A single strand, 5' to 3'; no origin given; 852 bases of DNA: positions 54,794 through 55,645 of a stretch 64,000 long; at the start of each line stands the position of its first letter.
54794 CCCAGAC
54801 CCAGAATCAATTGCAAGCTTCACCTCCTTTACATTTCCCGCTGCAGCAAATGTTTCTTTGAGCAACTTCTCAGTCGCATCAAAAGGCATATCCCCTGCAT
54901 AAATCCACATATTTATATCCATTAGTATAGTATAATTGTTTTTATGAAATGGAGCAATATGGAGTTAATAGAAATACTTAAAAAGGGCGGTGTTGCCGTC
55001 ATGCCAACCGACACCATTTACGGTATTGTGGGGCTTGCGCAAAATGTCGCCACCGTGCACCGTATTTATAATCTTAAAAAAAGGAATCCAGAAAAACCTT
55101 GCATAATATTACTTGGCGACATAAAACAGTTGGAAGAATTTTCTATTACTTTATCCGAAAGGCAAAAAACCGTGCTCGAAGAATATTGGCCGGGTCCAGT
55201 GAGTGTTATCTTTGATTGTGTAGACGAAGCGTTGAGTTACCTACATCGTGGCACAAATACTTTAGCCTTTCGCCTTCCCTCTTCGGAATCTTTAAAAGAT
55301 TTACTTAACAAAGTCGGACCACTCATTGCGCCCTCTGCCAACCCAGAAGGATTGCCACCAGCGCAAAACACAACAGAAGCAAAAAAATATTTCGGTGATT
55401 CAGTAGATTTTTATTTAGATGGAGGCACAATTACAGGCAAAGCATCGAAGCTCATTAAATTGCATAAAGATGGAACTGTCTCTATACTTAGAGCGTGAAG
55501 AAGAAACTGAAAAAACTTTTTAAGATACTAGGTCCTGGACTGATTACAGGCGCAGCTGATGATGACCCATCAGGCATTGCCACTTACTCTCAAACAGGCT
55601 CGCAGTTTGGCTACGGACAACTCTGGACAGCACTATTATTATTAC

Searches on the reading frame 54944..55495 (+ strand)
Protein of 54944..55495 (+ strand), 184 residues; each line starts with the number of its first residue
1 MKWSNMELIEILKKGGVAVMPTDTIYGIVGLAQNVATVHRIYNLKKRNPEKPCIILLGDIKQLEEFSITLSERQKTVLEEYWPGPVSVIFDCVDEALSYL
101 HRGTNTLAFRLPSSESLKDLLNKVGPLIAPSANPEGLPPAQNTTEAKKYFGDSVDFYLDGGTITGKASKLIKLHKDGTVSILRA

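Call 57: search_protein_families(library=pfam, proteins=[window:54944-55495:+], max_evalue=0.00001)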
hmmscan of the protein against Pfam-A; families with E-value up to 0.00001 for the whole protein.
window:54944-55495:+ (184 aa): 1 family
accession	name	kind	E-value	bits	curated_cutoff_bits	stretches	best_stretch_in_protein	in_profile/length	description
PF01300.24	Sua5_yciO_yrdC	-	2.6e-44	151.3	25.1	1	10-183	1-176/178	Telomere recombination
